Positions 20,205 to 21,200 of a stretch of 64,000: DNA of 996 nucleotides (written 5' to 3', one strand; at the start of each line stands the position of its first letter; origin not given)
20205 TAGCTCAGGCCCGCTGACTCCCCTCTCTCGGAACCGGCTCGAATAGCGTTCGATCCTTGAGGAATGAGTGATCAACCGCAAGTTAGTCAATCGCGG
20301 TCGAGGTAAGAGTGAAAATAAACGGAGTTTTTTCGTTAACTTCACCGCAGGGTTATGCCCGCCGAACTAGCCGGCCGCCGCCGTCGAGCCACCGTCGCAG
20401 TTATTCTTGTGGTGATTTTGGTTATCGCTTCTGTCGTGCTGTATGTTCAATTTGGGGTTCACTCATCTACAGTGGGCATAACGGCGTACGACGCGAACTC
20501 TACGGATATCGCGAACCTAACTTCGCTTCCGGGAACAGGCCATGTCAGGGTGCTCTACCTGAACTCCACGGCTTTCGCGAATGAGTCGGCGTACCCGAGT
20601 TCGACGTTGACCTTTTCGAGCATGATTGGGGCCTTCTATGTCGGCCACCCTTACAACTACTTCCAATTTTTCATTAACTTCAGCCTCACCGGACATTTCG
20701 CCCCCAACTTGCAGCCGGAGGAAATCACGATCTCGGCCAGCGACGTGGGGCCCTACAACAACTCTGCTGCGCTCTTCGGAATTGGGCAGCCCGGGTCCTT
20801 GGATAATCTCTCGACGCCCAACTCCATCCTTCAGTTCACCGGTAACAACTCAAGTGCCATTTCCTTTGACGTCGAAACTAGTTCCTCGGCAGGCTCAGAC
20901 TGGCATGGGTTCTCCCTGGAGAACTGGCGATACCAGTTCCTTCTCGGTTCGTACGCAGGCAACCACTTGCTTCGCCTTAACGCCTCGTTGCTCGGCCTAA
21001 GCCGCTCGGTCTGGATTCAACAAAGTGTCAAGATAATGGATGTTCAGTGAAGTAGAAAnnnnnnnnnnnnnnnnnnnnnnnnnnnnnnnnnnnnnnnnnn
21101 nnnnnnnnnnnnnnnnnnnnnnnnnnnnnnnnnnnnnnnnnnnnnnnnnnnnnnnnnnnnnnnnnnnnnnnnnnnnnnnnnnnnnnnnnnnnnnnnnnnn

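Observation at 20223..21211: ~1 kb low-GC islet bounded by exact 15-bp direct repeats, encoding a pilin-like, sequon-dense protein just upstream of dnaK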

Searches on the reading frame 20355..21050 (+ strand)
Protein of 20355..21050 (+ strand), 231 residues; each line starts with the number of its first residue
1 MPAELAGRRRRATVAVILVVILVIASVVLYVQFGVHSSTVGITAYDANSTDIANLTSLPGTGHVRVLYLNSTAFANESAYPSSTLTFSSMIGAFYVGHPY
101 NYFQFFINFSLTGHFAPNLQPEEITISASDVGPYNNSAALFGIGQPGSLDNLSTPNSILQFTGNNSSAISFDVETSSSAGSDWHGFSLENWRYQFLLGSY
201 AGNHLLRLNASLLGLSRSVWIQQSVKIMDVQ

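Call 7: search_protein_families(library=pfam, proteins=[window:20355-21050:+], max_evalue=1)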
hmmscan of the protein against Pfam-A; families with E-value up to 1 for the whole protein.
window:20355-21050:+ (231 aa): 1 family
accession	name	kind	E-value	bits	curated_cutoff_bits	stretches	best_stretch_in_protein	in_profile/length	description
PF22852.1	SoxE_N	-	0.9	9.9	27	0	13-39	11-37/48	Sulfocyanin, N-terminal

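Call 9: find_homologous_proteins(query=window:20355-21050:+, max_evalue=0.01)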
Query window:20355-21050:+ (231 aa): 1 proteins with E <= 0.01 among 737 candidates.
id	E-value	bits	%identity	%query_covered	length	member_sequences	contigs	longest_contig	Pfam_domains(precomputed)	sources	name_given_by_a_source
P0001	4.0e-102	358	99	72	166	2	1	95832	-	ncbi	-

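Call 11: find_encoding_contigs(protein=P0001, flank=10000)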
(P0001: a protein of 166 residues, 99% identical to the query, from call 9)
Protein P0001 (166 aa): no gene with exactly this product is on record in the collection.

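Call 26: search_protein_representatives(protein=window:20355-21050:+)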
Query: 231 residues. Proteins with E-value up to 0.001 (for the whole library): 27; up to 1e-10: 2; up to 1e-30: 2. The best 27 are listed.
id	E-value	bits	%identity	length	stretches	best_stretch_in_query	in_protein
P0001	1.3e-102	358.4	100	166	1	67-231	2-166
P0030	3.6e-42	160.8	43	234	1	1-228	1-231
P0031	8.2e-08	48.5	33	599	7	150-195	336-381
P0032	3.6e-07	46.4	31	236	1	19-177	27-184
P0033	1.0e-06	44.9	28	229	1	14-226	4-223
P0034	2.7e-06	43.5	24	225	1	12-203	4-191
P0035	4.8e-06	42.7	32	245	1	12-220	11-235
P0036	5.1e-06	42.6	29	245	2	10-148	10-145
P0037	9.9e-06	41.7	30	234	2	17-151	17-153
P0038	1.7e-05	40.9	35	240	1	11-138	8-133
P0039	1.7e-05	40.9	32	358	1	6-200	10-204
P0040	1.8e-05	40.8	27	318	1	7-148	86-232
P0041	2.5e-05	40.4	26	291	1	7-203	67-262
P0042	3.9e-05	39.8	31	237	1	8-159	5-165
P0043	6.1e-05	39.1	24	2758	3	101-184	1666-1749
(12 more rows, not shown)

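Call 30: find_homologous_proteins(query=A1, max_evalue=0.001)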
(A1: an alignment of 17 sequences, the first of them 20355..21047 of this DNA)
Query A1 (17 sequences) (231 aa, profile of the alignment): 14 proteins with E <= 0.001 among 8000 candidates.
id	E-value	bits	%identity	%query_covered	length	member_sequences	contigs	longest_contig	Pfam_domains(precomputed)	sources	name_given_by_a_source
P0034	1.7e-68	249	29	42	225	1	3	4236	-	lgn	-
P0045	1.3e-67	246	25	92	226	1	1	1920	-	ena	-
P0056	8.6e-61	223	33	35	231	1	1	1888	-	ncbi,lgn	-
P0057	3.1e-57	212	28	38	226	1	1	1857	-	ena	-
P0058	1.2e-55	207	34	35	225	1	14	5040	-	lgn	-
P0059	3.3e-52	195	30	45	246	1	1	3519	-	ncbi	-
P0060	6.3e-52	194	33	48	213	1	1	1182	-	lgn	-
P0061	2.7e-50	189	39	31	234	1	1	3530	-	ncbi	-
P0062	8.1e-50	187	26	28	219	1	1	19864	-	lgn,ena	-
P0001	7.4e-49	184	99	72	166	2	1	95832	-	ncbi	-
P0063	1.9e-48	183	44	8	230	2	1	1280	-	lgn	-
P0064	3.1e-47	179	24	70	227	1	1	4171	-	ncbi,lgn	-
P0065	5.8e-47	178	34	34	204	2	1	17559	-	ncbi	-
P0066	2.9e-29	120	22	42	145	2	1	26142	-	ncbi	-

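Call 32: find_encoding_contigs(protein=P0030, flank=6000, max_places=4)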
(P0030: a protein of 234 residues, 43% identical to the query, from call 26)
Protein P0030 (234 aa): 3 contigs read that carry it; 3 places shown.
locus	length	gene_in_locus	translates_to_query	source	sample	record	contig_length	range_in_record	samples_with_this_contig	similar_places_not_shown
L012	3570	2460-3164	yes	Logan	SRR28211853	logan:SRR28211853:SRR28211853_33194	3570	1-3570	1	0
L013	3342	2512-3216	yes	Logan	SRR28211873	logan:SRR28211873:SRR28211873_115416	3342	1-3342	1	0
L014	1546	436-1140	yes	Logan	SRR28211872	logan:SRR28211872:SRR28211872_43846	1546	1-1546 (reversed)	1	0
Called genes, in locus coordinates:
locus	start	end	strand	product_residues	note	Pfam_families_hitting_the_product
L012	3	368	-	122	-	?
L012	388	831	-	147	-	PF00037:Fer4 (weak), PF12797:Fer4_2 (faint), PF12837:Fer4_6 (faint), PF13237:Fer4_10, PF14697:Fer4_21 (faint), PF12838:Fer4_7, PF13187:Fer4_9, PF12139:APS-reductase_C, +4 more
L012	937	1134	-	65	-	PF06348:DUF1059 (weak)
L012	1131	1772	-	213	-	PF01370:Epimerase (weak), PF05368:NmrA (weak), PF13460:NAD_binding_10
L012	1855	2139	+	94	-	-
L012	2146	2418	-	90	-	-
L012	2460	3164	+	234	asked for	-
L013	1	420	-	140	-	?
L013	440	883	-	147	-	PF00037:Fer4 (weak), PF12797:Fer4_2 (faint), PF12837:Fer4_6 (faint), PF13237:Fer4_10, PF14697:Fer4_21 (faint), PF12838:Fer4_7, PF13187:Fer4_9, PF12139:APS-reductase_C, +4 more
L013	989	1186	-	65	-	PF06348:DUF1059 (weak)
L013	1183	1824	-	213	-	PF01370:Epimerase (weak), PF05368:NmrA (weak), PF13460:NAD_binding_10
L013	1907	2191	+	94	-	-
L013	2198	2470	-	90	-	-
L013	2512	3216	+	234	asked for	-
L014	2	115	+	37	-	?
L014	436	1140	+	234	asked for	-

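Call 33: find_encoding_contigs(protein=P0062, flank=6000, max_places=2)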
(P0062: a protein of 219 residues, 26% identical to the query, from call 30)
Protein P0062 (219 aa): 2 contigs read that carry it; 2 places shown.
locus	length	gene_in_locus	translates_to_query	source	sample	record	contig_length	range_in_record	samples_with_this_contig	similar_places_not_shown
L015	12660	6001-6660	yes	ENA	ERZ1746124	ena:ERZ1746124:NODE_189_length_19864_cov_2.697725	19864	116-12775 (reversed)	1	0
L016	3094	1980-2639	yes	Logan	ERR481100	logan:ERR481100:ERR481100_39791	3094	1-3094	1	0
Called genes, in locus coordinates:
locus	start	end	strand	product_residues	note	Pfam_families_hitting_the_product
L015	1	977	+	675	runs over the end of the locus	PF01315:Ald_Xan_dh_C, PF02738:MoCoBD_1, PF20256:MoCoBD_2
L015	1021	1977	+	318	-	PF02423:OCD_Mu_crystall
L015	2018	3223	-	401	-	PF03415:Peptidase_C11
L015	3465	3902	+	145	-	PF26390:MamS_MamX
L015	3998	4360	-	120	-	-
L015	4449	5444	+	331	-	PF00067:p450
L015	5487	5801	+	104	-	PF00067:p450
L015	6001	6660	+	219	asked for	-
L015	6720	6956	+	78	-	-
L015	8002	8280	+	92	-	-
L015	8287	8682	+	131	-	-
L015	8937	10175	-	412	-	PF07992:Pyr_redox_2, PF00070:Pyr_redox, PF14759:Reductase_C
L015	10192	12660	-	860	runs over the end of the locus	?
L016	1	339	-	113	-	?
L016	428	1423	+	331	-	PF00067:p450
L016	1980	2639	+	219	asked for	-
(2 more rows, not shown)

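Call 34: find_encoding_contigs(protein=P0065, flank=6000, max_places=2)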
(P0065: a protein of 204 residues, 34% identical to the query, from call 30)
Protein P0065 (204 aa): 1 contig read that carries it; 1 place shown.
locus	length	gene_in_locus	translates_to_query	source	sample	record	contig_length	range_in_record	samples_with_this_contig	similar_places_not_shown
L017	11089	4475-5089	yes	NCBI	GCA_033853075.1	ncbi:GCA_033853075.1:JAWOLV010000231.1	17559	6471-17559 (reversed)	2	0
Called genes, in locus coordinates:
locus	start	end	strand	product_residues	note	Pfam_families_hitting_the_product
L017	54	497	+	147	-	PF00583:Acetyltransf_1, PF13420:Acetyltransf_4 (faint), PF13673:Acetyltransf_10, PF13508:Acetyltransf_7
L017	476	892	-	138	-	-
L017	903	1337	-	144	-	PF03684:UPF0179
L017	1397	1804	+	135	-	-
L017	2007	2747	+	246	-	PF01163:RIO1, PF19974:TCAD9 (weak)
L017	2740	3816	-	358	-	PF00465:Fe-ADH, PF13685:Fe-ADH_2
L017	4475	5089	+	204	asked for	-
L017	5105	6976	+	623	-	PF00801:PKD, PF18911:PKD_4, PF00801:PKD (weak), PF18911:PKD_4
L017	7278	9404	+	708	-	-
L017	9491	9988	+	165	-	PF01472:PUA, PF26292:PUA_elF2D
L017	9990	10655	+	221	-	PF00702:Hydrolase, PF12710:HAD (faint), PF13419:HAD_2, PF13242:Hydrolase_like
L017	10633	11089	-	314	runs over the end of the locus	PF00890:FAD_binding_2 (weak), PF01134:GIDA (faint), PF07992:Pyr_redox_2, PF12831:FAD_oxidored (weak), PF13434:Lys_Orn_oxgnase (weak), PF13738:Pyr_redox_3, PF00743:FMO-like (weak), PF00070:Pyr_redox, +5 more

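Call 40: predict_structure(alignment_id=A1)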
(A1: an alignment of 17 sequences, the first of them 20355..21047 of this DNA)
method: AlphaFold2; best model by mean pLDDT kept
length: 231 residues; sequences in the alignment: 17
mean_pLDDT: 80.1   pTM: 0.72
mean pLDDT of the five models: 80.1, 80.0, 79.2, 77.8, 75.6
residues with pLDDT >= 90: 65; 70-90: 109; 50-70: 49; < 50: 8
segments of 3 or more residues with pLDDT < 50: 177-179
pLDDT, mean of each block of 10 residues (from residue 1): 59 88 88 61 91 73 81 90 94 84 88 89 89 74 67 64 68 66 84 82 88 91 88 50
secondary structure, 60 per line:
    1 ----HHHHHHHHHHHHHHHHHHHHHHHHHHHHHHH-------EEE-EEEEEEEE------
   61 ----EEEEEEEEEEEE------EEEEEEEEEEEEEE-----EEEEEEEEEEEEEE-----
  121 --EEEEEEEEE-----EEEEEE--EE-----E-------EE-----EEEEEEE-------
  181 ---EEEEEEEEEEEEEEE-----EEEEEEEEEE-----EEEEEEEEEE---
elements in order: H5-35 E43-45 E47-54 E65-76 E83-96 E102-115 E123-131 E137-142 E167-173 E184-198 E204-213 E219-228

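Call 59: search_protein_families(library=phrogs, proteins=[window:20355-21050:+, P0030], max_evalue=1)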
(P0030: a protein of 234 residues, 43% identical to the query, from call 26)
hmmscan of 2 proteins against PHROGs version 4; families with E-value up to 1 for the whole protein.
window:20355-21050:+ (231 aa): 2 families
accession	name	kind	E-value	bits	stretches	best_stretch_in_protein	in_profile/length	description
phrog_29120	-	unknown function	0.0054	17.9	1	4-53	10-58/173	-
phrog_8950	-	unknown function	0.053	14.2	1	10-31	5-26/48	-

P0030 (234 aa): 2 families
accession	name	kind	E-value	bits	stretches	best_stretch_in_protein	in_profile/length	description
phrog_38300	-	unknown function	0.14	13.5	1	32-66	37-71/90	-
phrog_25596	-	unknown function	0.49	11.6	1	184-231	20-65/154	-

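Call 61: fold_search(model_id=the predicted structure, library=viral)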
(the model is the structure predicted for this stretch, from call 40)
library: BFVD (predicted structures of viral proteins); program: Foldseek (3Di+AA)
matches with E <= 10: 819; with E <= 0.001: 5
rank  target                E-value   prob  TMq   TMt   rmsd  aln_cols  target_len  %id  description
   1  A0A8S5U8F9            1.2e-04  0.89  0.20  0.13  27.4       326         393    7  Clumping factor [Siphoviridae sp. ct9j27]
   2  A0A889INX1            2.7e-04  1.00  0.34  0.38   8.9       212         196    9  Uncharacterized protein [Culex impudicus luteo-like virus]
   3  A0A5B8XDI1            2.8e-04  0.85  0.21  0.19  22.8       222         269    8  Uncharacterized protein [Mortimer virus]
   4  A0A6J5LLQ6            7.0e-04  0.99  0.25  0.10  10.1       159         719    8  Uncharacterized protein [uncultured Caudovirales phage]
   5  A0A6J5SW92            7.8e-04  0.84  0.22  0.08  13.3       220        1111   12  Uncharacterized protein [uncultured Caudovirales phage]
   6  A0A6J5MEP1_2          1.7e-03  0.80  0.21  0.10  12.1       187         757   12  Uncharacterized protein [uncultured Caudovirales phage]
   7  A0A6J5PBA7            2.1e-03  0.77  0.20  0.14  15.8       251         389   12  Uncharacterized protein [uncultured Caudovirales phage]
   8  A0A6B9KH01            2.5e-03  0.85  0.21  0.23  20.2       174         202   10  Uncharacterized protein [Atrato Sobemo-like virus 4]
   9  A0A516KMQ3            3.4e-03  0.51  0.17  0.10  16.8       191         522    9  Putative pectate lyase protein [Bacillus phage vB_BmeM-Goe8]
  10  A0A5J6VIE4            3.8e-03  0.28  0.14  0.04  27.9       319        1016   10  Uncharacterized protein [Megaviridae environmental sample]
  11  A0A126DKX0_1          4.9e-03  0.80  0.22  0.08  13.3       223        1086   10  (no name in the UniProt tables at hand)
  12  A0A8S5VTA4            4.9e-03  0.75  0.27  0.09  20.7       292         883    8  (no name in the UniProt tables at hand)
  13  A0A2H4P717            4.9e-03  0.44  0.19  0.10  12.2       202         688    7  GDSL-like lipase [Pseudomonas phage nickie]
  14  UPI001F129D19         4.9e-03  0.35  0.16  0.08  14.1       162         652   10  (no name look-up for this kind of identifier)
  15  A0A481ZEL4            5.2e-03  0.30  0.16  0.18  17.8       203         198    7  Uncharacterized protein [Pithovirus LCPAC404]
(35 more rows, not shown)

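Call 70: fold_search(model_id=the predicted structure, library=pdb)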
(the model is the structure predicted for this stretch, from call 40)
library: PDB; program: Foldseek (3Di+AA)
matches with E <= 10: 620; with E <= 0.001: 25
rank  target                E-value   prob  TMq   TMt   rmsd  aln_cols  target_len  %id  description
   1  9rsu_A                1.6e-05  0.99  0.24  0.21  23.4       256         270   10  NetF pore structure (released 2026-02-18)
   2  9rsm_A                2.2e-05  1.00  0.24  0.22  16.3       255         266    7  NetF 9mer pre-pore structure on 2N2 nanodiscs. (released 2026-02-18)
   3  8rj8_E                4.1e-05  0.99  0.28  0.23  27.4       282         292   10  CytK nanopore mutant (released 2025-01-01)
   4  9rt2_N1               4.8e-05  0.97  0.22  0.19  25.6       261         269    9  NetF - ANTXR2 structure (C4) (released 2026-02-18)
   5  4h56_A                6.3e-05  0.41  0.13  0.12  30.9       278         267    8  Crystal structure of the Clostridium perfringens NetB toxin in the membrane inserted form (released 2012-12-26)
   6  7wwn                  1.3e-04  1.00  0.26  0.34   9.2       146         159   11  Structure of hypothetical protein TTHA1873 from Thermus thermophilus with Potassium mercuric iodide (released 2022-04-06)
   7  4i0n                  1.4e-04  1.00  0.30  0.27  12.8       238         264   11  Pore forming protein (released 2013-03-20)
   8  6u3f                  1.5e-04  0.98  0.25  0.21  15.0       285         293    9  Structure-based discovery of a novel small-molecule inhibitor of methicillin-resistant S. aureus (released 2020-03-25)
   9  7q9y_A                1.5e-04  0.96  0.25  0.22  25.9       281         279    7  Cryo-EM structure of the octameric pore of Clostridium perfringens beta-toxin. (released 2022-10-19)
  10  7wrk                  1.8e-04  1.00  0.27  0.36   8.9       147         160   11  Structure of hypothetical protein TTHA1873 from Thermus thermophilus (released 2022-03-09)
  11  7t4e_A                2.0e-04  0.87  0.23  0.18  25.6       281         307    7  Prepore structure of pore-forming toxin Epx1 (released 2022-03-16)
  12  4q7g                  2.2e-04  0.60  0.16  0.13  24.4       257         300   10  1.7 Angstrom Crystal Structure of leukotoxin LukD from Staphylococcus aureus. (released 2014-05-07)
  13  2ygt                  3.6e-04  0.99  0.28  0.24  13.8       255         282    9  Clostridium perfringens delta-toxin (released 2012-05-16)
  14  7t4d_A                4.4e-04  0.38  0.15  0.12  31.2       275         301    6  Pore structure of pore-forming toxin Epx4 (released 2022-03-16)
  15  8rj8_F                4.7e-04  0.63  0.21  0.17  32.1       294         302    7  CytK nanopore mutant (released 2025-01-01)
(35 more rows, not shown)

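Call 73: search_solved_structures(query=A1, max_evalue=10)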
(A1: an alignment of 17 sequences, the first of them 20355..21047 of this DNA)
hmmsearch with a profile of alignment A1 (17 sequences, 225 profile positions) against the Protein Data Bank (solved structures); distinct sequences matched with E-value up to 10: 0.

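Call 74: search_protein_families(library=pfam, alignment_id=A1, max_evalue=1)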
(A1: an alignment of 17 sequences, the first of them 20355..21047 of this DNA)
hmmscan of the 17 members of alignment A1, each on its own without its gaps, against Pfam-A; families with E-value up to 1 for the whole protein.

A. member 1, window:20355-21047:+ (231 aa): 1 family
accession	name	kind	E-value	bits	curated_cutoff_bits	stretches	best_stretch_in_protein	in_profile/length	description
PF22852.1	SoxE_N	-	0.9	9.9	27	0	13-39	11-37/48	Sulfocyanin, N-terminal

B. families by the number of members that match (of 17 scanned): 6 families
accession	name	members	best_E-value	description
PF14358.11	DUF4405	1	0.023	Domain of unknown function (DUF4405)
PF22351.2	TraH_VirB8-like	1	0.028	TraH VirB8-like domain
PF19079.5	CFSR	1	0.1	Collagen-flanked surface repeat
PF14055.11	NVEALA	1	0.11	NVEALA protein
PF09782.14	NDUF_B6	1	0.47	NADH:ubiquinone oxidoreductase, NDUFB6/B17 subunit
PF22852.1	SoxE_N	1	0.9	Sulfocyanin, N-terminal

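Call 76: search_dna_similar(query=window:20355-21047:+, collection=plasmids, mode=protein, max_evalue=0.01)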
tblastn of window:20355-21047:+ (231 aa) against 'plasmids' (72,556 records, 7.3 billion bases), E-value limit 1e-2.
No match.

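Call 77: search_dna_similar(query=window:20355-21047:+, collection=phages, mode=protein, max_evalue=0.01)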
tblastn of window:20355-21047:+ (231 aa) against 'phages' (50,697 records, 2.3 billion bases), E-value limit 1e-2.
No match.

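Call 78: find_related_loci(query=window:20355-21047:+, collection=viral_contigs, flank=5000)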
Query window:20355-21047:+ (231 aa) in viral_contigs; peptide patterns used: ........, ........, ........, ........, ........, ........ (x = any residue, [..] = any of these).
8 stretches matched a pattern, but none encodes a relative of the query by tblastn (E <= 1e-3).

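Call 100: find_encoding_contigs(protein=P0066, flank=7000, max_places=2)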
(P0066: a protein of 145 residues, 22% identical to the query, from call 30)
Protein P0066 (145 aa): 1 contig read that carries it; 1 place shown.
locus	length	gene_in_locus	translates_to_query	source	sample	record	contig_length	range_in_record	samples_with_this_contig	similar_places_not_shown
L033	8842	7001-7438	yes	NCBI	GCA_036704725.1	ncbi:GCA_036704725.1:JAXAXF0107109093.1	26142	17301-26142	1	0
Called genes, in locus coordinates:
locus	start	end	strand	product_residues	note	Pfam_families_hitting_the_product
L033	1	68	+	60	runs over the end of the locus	PF16293:zf-C2H2_9, PF19126:DUF5810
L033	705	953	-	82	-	-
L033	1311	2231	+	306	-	-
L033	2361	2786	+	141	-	PF13298:LigD_N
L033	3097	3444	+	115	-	-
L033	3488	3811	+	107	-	-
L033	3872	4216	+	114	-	-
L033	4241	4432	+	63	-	-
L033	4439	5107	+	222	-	-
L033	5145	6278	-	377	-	PF03590:AsnA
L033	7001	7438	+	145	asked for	-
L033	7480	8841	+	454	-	?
